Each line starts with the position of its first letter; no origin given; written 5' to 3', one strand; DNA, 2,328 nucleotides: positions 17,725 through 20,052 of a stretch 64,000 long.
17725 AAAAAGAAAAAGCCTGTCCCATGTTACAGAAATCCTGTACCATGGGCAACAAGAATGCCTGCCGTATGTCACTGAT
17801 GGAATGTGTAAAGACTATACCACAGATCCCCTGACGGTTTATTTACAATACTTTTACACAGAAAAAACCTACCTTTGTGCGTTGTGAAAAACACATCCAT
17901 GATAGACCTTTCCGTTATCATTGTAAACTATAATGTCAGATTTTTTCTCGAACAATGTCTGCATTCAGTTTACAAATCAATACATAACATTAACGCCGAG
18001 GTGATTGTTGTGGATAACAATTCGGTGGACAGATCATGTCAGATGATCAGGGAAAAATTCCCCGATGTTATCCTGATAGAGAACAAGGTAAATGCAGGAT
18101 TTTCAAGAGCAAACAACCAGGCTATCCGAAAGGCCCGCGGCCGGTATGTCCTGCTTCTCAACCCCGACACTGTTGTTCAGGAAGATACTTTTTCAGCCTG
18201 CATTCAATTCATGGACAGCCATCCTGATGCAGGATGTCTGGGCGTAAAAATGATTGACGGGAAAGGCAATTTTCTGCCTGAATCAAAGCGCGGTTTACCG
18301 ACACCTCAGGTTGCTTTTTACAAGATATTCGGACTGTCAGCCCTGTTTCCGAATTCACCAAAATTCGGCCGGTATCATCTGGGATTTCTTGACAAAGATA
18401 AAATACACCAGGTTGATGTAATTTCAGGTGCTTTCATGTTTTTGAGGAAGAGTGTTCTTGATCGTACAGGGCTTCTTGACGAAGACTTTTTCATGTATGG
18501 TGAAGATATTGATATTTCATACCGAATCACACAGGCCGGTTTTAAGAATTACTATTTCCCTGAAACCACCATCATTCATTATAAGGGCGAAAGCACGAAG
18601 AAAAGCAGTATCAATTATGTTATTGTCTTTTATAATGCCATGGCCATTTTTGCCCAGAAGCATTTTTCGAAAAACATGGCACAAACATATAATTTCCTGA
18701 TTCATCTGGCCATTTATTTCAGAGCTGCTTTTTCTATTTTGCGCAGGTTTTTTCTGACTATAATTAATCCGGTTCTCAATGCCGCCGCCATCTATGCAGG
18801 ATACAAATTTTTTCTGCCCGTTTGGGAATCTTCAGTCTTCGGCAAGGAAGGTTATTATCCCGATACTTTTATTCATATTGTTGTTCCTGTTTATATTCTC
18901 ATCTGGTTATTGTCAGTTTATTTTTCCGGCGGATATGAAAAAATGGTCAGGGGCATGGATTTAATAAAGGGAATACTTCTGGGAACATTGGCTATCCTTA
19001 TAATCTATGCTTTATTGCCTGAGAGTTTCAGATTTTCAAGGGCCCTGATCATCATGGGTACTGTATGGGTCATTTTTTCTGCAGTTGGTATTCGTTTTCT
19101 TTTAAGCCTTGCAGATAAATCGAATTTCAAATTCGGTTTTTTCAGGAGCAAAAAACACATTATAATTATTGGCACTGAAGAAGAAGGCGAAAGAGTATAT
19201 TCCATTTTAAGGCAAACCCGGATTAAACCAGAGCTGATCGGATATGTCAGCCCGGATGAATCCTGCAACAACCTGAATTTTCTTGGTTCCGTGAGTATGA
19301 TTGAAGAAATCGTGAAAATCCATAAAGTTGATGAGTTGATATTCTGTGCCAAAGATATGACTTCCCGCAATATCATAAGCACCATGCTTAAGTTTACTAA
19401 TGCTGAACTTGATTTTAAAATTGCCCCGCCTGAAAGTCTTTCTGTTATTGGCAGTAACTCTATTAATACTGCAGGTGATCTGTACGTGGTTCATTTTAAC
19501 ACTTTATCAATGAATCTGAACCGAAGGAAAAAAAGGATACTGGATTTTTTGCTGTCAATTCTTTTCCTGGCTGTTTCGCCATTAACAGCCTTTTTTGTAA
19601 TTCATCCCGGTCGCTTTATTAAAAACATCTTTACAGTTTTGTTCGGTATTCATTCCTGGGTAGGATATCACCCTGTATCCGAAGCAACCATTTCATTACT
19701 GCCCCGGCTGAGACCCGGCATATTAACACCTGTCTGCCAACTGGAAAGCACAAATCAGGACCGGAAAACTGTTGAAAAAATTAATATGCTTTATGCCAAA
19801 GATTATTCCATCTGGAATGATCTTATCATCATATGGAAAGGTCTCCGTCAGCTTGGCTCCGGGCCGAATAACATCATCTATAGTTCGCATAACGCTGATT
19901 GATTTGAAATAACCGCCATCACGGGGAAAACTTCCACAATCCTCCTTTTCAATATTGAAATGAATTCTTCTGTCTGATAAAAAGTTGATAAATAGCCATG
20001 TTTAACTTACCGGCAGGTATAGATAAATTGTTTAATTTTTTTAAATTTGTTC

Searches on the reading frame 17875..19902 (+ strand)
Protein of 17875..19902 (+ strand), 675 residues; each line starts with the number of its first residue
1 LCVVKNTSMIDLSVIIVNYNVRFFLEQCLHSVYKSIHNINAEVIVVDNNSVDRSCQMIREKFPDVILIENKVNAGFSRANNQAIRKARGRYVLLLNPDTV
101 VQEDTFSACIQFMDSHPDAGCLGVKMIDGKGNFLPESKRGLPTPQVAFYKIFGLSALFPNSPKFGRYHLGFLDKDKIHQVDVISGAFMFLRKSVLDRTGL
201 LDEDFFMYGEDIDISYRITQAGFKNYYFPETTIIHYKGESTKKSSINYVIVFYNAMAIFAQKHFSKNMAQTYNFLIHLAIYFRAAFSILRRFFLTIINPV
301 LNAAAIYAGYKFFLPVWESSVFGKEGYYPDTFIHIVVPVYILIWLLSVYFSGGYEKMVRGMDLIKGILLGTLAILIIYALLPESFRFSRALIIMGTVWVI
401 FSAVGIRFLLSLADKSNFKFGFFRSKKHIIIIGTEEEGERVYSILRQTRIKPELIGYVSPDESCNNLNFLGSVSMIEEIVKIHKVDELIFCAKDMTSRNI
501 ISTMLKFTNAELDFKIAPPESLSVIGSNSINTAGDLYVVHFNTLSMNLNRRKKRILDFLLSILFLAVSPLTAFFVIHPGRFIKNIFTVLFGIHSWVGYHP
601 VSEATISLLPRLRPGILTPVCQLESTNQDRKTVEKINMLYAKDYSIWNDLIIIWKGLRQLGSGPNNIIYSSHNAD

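Call 7: search_protein_families(library=pfam, proteins=[window:17875-19902:+], max_evalue=0.001)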
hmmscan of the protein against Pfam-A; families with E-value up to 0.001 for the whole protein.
window:17875-19902:+ (675 aa): 6 families
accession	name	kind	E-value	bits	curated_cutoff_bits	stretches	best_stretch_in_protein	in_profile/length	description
PF00535.33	Glycos_transf_2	-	1.3e-24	87.4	23.3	1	13-162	1-132/168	Glycosyl transferase family 2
PF13641.12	Glyco_tranf_2_3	-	3.3e-23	83.3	27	1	12-244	3-220/230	Glycosyltransferase like family 2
PF13632.12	Glyco_trans_2_3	-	6.9e-08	33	27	1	176-247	65-134/198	Glycosyl transferase family group 2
PF13712.12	Glyco_tranf_2_5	-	5.6e-06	26.7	27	1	64-241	31-195/210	Glycosyltransferase like family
PF13727.12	CoA_binding_3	-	4.4e-05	24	25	1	362-517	20-174/175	CoA-binding domain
PF02397.22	Bac_transf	-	0.00028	20.9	27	0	584-658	93-175/179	Bacterial sugar transferase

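Call 8: search_protein_families(library=ncbifam, proteins=[window:17875-19902:+], max_evalue=0.001)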
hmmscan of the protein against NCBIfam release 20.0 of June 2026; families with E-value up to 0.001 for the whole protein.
window:17875-19902:+ (675 aa): 19 families
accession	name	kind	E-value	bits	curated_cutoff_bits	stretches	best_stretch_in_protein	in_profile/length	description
TIGR03025.1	EPS_sugtrans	subfamily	4.7e-23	82.1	295.55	1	320-575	16-281/445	exopolysaccharide biosynthesis polyprenyl glycosylphosphotransferase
TIGR03023.1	WcaJ_sugtrans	equivalog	4.8e-17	62.4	410.75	1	330-572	33-283/453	undecaprenyl-phosphate glucose phosphotransferase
NF038302.1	EPS_HpsE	equivalog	2.7e-16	59.4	300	1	10-125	1-123/307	hormogonium polysaccharide biosynthesis glycosyltransferase HpsE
NF041875.1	EPS_EpsD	equivalog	1.1e-15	57.9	370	1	12-123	1-114/325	exopolysaccharide biosynthesis glycosyltransferase EpsD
TIGR01556.1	rhamnosyltran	subfamily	1.1e-15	57.5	200.55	2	28-130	9-116/281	rhamnosyltransferase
TIGR03111.1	glyc2_xrt_Gpos1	hypoth_equivalog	5.5e-15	55.1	363.95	1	11-225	50-255/439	TIGR03111 family XrtG-associated glycosyltransferase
TIGR03937.1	PgaC_IcaA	equivalog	2.9e-14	52.9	422.3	2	8-121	43-158/407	poly-beta-1,6-N-acetyl-D-glucosamine synthase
NF007482.0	PRK10073.1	equivalog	6e-14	51.8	423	1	8-111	4-108/334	glycosyltransferase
NF038299.1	EPS_HpsN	equivalog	1.1e-12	47.6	425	1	12-267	3-257/317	hormogonium polysaccharide biosynthesis glycosyltransferase HpsN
NF047683.1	TeichurnBiosyTuaG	equivalog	8e-12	45.3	400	1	12-133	8-132/252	teichuronic acid biosynthesis protein TuaG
TIGR04283.1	glyco_like_mftF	equivalog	6.3e-10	39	182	1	12-126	1-111/221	TIGR04283 family arsenosugar biosynthesis glycosyltransferase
TIGR03965.1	mycofact_glyco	equivalog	1e-09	37.8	280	1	9-103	73-169/467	mycofactocin biosynthesis glycosyltransferase MftF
TIGR03022.1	WbaP_sugtrans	subfamily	2.7e-08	33.5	403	1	332-575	32-282/456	undecaprenyl-phosphate galactose phosphotransferase WbaP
NF053739.1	GlytfEpsEBac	equivalog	3.7e-08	32.7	450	1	12-127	3-121/265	glycosyltransferase EpsE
TIGR04195.1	S_glycosyl_SunS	equivalog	7.8e-07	28.3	350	1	14-104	61-147/421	SunS family peptide S-glycosyltransferase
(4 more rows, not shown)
